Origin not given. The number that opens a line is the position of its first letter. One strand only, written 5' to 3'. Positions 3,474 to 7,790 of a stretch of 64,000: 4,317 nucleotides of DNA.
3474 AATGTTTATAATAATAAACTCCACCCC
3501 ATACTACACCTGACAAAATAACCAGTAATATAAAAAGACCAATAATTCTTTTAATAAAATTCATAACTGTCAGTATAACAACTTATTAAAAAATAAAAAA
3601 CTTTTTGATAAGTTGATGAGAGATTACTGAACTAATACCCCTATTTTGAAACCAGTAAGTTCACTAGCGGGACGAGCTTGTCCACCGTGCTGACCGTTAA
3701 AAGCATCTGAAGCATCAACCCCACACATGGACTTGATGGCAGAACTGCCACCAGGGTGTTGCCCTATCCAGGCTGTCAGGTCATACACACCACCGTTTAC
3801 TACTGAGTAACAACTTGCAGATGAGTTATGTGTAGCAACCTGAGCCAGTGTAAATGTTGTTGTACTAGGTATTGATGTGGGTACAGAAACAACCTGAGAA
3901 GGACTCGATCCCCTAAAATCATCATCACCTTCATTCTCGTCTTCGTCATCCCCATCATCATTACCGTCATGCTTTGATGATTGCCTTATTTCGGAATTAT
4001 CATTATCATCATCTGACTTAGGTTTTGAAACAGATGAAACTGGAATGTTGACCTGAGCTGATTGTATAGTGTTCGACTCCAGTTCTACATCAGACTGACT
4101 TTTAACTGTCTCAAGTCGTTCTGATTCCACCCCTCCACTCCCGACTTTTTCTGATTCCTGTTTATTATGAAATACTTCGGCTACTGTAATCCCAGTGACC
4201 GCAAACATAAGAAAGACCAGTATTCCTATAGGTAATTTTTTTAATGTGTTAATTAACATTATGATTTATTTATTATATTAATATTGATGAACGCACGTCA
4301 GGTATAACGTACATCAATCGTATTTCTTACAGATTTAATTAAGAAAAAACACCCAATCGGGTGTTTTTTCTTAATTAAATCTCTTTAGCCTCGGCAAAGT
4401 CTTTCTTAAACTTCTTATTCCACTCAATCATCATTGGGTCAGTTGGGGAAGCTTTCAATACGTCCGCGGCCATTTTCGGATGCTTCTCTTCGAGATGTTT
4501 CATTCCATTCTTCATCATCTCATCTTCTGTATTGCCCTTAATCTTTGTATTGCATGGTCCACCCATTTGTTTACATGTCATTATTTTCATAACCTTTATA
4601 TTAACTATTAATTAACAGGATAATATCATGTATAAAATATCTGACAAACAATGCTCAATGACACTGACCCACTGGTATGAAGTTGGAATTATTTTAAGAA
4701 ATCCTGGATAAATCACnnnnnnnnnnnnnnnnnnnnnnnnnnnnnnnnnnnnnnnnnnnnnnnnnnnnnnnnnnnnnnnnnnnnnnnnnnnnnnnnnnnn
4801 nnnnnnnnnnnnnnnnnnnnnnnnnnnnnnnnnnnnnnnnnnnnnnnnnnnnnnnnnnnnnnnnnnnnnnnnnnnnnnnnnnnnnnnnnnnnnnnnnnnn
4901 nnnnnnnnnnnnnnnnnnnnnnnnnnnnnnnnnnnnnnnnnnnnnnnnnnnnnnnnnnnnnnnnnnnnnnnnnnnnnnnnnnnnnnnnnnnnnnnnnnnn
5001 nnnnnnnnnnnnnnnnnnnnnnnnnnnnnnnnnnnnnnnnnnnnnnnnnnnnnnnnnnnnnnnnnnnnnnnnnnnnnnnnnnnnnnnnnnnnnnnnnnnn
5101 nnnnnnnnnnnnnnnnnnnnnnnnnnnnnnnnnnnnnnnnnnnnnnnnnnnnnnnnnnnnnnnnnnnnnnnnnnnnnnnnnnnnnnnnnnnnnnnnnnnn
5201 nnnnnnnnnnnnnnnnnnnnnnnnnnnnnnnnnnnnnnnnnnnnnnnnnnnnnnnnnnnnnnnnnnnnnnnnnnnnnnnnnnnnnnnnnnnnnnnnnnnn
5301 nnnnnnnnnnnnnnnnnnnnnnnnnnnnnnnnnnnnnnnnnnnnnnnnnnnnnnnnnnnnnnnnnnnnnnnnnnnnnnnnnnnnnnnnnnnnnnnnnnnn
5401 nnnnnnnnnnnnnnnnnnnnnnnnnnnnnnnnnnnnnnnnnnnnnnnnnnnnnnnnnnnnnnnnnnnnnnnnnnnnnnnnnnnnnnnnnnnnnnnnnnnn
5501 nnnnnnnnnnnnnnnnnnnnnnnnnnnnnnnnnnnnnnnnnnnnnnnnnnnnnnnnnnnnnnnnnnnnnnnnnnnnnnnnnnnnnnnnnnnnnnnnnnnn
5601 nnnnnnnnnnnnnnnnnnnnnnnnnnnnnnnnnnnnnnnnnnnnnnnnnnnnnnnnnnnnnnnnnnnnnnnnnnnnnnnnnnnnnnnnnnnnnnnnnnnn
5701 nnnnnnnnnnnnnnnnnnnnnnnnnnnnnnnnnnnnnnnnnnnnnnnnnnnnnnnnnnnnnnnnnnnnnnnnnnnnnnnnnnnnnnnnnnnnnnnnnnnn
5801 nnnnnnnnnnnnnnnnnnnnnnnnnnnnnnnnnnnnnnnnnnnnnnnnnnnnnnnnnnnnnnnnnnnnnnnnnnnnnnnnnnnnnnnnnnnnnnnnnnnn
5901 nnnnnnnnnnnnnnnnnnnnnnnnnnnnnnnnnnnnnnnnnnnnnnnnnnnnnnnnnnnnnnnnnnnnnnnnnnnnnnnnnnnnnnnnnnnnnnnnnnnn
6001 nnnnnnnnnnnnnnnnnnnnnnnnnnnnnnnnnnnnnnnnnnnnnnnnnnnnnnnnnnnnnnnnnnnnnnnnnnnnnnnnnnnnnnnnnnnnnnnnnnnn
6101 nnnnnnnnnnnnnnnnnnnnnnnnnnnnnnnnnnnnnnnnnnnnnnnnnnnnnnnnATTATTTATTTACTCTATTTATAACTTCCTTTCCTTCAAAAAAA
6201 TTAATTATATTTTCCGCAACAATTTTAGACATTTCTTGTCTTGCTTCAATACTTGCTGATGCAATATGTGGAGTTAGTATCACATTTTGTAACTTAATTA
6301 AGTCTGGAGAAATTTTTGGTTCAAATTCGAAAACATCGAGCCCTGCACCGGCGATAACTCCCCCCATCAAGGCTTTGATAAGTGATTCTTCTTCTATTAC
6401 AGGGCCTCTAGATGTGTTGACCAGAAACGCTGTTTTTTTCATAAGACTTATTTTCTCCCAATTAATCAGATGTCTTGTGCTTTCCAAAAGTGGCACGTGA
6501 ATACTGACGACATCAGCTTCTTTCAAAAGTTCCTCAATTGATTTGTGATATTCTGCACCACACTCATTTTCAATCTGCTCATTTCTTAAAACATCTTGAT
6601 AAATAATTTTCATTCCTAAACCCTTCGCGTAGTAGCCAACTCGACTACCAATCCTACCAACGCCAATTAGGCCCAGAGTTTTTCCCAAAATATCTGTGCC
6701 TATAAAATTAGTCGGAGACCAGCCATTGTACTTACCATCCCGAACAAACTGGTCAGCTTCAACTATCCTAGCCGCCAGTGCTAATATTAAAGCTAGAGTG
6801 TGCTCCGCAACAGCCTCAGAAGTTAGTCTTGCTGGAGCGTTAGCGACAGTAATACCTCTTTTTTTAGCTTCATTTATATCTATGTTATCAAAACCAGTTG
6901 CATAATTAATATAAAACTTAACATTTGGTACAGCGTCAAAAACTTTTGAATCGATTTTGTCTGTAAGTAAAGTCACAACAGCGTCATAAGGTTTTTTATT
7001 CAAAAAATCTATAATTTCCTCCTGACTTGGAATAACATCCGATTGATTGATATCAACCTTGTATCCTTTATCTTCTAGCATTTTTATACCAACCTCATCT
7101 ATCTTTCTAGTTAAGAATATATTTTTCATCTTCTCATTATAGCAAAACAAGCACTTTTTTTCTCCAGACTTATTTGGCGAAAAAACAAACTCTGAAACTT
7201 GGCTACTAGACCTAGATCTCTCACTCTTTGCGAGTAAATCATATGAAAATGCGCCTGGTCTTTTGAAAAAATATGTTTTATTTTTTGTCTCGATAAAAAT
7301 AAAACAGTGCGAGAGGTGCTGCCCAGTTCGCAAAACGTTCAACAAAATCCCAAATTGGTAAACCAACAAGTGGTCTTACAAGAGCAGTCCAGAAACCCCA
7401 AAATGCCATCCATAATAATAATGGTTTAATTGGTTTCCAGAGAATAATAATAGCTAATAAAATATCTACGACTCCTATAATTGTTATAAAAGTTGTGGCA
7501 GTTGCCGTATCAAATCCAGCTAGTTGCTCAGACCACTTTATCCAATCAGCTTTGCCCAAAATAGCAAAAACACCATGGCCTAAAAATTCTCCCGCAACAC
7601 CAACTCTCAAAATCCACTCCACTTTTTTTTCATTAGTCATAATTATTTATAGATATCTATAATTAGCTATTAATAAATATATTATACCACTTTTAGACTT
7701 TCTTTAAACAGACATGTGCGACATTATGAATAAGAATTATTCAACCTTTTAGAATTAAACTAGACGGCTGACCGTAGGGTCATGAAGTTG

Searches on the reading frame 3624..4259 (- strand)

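Call 3: search_protein_families(library=pfam, proteins=[window:3624-4259:-], max_evalue=0.01)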
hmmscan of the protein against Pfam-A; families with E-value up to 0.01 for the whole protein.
window:3624-4259:- (211 aa): 1 family
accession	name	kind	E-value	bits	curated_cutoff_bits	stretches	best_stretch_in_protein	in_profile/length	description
PF00173.33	Cyt-b5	-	1.2e-17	64.2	23.7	1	137-209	1-73/74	Cytochrome b5-like Heme/Steroid binding domain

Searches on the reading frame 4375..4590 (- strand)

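Call 3: search_protein_families(library=pfam, proteins=[window:4375-4590:-], max_evalue=0.01)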
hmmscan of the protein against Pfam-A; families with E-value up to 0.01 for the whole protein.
window:4375-4590:- (71 aa): 1 family
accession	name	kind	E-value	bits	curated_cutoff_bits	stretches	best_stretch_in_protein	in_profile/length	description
PF06348.16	DUF1059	-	3.8e-05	24.3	21.1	1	1-38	1-38/56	Protein of unknown function (DUF1059)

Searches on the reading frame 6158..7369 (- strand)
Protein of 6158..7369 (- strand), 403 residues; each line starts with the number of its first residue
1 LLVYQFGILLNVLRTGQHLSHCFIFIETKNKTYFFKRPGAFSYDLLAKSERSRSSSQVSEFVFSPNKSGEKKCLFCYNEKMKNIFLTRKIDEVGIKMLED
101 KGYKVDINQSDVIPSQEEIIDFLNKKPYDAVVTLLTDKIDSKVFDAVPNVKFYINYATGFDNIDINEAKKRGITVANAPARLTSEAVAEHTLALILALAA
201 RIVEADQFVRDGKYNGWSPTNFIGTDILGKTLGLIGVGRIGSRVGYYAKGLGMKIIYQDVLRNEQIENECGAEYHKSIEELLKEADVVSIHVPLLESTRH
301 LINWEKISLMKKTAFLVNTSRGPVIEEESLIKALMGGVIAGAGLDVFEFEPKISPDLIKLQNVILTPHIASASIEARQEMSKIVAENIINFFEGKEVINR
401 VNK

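Call 3: search_protein_families(library=pfam, proteins=[window:6158-7369:-], max_evalue=0.01)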
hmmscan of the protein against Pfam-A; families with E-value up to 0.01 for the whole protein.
window:6158-7369:- (403 aa): 3 families
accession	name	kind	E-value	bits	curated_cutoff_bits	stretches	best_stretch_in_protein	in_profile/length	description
PF02826.25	2-Hacid_dh_C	-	3.1e-57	193.2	25.1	1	192-370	1-178/178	D-isomer specific 2-hydroxyacid dehydrogenase, NAD binding domain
PF00389.36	2-Hacid_dh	-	1e-28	100.1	24.6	1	84-402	1-134/134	D-isomer specific 2-hydroxyacid dehydrogenase, catalytic domain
PF03446.21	NAD_binding_2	-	0.0042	17.5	21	0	232-321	2-94/161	NAD binding domain of 6-phosphogluconate dehydrogenase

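Call 4: search_protein_families(library=ncbifam, proteins=[window:6158-7369:-], max_evalue=0.01)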
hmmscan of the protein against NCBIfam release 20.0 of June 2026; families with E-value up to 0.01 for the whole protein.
window:6158-7369:- (403 aa): 23 families
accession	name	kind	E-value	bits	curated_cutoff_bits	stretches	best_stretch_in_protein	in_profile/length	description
NF009714.1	PRK13243.1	equivalog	1.7e-108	362.9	455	1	83-403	4-324/332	glyoxylate reductase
TIGR01327.1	PGDH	equivalog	5.8e-78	262.9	454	1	84-402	2-311/525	phosphoglycerate dehydrogenase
NF005069.0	PRK06487.1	equivalog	5.7e-62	209.6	448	1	137-397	57-316/320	2-hydroxyacid dehydrogenase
NF011938.0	PRK15409.1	equivalog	4.7e-60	203.3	492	1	136-402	53-319/324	glyoxylate/hydroxypyruvate reductase GhrB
NF008759.0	PRK11790.1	equivalog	5.9e-59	199.8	404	1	77-402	7-327/410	phosphoglycerate dehydrogenase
NF006263.0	PRK08410.1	equivalog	1.2e-58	198.9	389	1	136-395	50-310/311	D-2-hydroxyacid dehydrogenase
NF005387.0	PRK06932.1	equivalog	4.5e-53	180.3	492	1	138-393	54-311/314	2-hydroxyacid dehydrogenase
NF005750.0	PRK07574.1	equivalog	5.1e-43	147.6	329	1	144-397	109-362/386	NAD-dependent formate dehydrogenase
NF001309.0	PRK00257.1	equivalog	2.7e-42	145.1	434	2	224-397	111-283/379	4-phosphoerythronate dehydrogenase PdxB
NF041369.1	Dhydh_Halo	equivalog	7.7e-41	140.3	400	1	124-401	37-304/305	D-2-hydroxyacid dehydrogenase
NF000492.1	vanH_gen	exception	2.4e-39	135.2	540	1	150-379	67-298/312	D-lactate dehydrogenase VanH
NF005027.0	PRK06436.1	equivalog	8.8e-39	133.4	261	1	148-396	48-284/303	2-hydroxyacid dehydrogenase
NF009127.0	PRK12480.1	equivalog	5.3e-37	127.5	579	1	99-381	20-309/330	D-lactate dehydrogenase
NF006374.0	PRK08605.1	subfamily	2.6e-36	125.3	356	1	87-378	9-308/332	D-lactate dehydrogenase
NF000371.1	vanH_Agroup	exception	6.7e-32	110.9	700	1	150-391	72-315/322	VanH-A/VanH-Pt family D-lactate dehydrogenase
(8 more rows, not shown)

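Call 53: search_solved_structures(query=window:6158-7129:-, max_evalue=1e-30, show_alignments=0)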
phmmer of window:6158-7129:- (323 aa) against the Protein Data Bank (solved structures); distinct sequences matched with E-value up to 1e-30: 110 (the best 60 are shown).
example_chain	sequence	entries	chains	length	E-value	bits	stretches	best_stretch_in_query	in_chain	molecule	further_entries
2dbq_A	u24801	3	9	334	6.9e-88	298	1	3-316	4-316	Glyoxylate reductase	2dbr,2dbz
5aov_A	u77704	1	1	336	2e-85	290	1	3-322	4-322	GLYOXYLATE REDUCTASE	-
6bii_A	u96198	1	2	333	2.8e-82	279.6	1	3-316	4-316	Glyoxylate reductase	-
1wwk_A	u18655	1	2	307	3.8e-67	229.9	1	5-314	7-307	phosphoglycerate dehydrogenase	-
2cuk_A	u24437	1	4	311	3e-61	210.6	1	4-320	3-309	glycerate dehydrogenase/glyoxylate reductase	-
9m0t_A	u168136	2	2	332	2.5e-52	181.3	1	4-316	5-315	Probable 2-ketogluconate reductase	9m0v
3kb6_A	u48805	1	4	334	1.8e-49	171.9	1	48-271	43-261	D-lactate dehydrogenase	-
1gdh_A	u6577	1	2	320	2.5e-47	164.8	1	22-314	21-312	D-GLYCERATE DEHYDROGENASE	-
9jcm_A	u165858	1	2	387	3.3e-47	164.4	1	49-310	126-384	D-3-phosphoglycerate dehydrogenase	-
6pex_A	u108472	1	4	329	1.2e-46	162.7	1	59-318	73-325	aldo keto reductase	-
3ba1_A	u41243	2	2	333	2.2e-46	161.8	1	44-319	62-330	Hydroxyphenylpyruvate reductase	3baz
9jcn_A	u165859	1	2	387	2.3e-46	161.7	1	49-310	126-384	D-3-phosphoglycerate dehydrogenase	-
5tx7_A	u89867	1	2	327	3.4e-46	161.1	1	54-321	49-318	D-isomer specific 2-hydroxyacid dehydrogenase family protein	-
1ygy_A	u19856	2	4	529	3.7e-45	157.7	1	48-321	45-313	D-3-phosphoglycerate dehydrogenase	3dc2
3ddn_A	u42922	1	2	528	3.7e-45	157.7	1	48-321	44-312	D-3-phosphoglycerate dehydrogenase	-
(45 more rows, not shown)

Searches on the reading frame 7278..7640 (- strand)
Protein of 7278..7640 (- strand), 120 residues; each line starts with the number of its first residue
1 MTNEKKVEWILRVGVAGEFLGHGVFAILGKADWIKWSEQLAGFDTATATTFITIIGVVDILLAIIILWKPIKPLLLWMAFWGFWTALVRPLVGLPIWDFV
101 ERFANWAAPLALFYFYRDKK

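Call 3: search_protein_families(library=pfam, proteins=[window:7278-7640:-], max_evalue=0.01)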
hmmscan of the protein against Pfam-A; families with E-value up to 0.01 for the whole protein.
window:7278-7640:- (120 aa): 1 family
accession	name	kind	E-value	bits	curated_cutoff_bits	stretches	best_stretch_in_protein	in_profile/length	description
PF13781.11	DoxX_3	-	0.0048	17.8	25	1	41-81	27-67/102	DoxX-like family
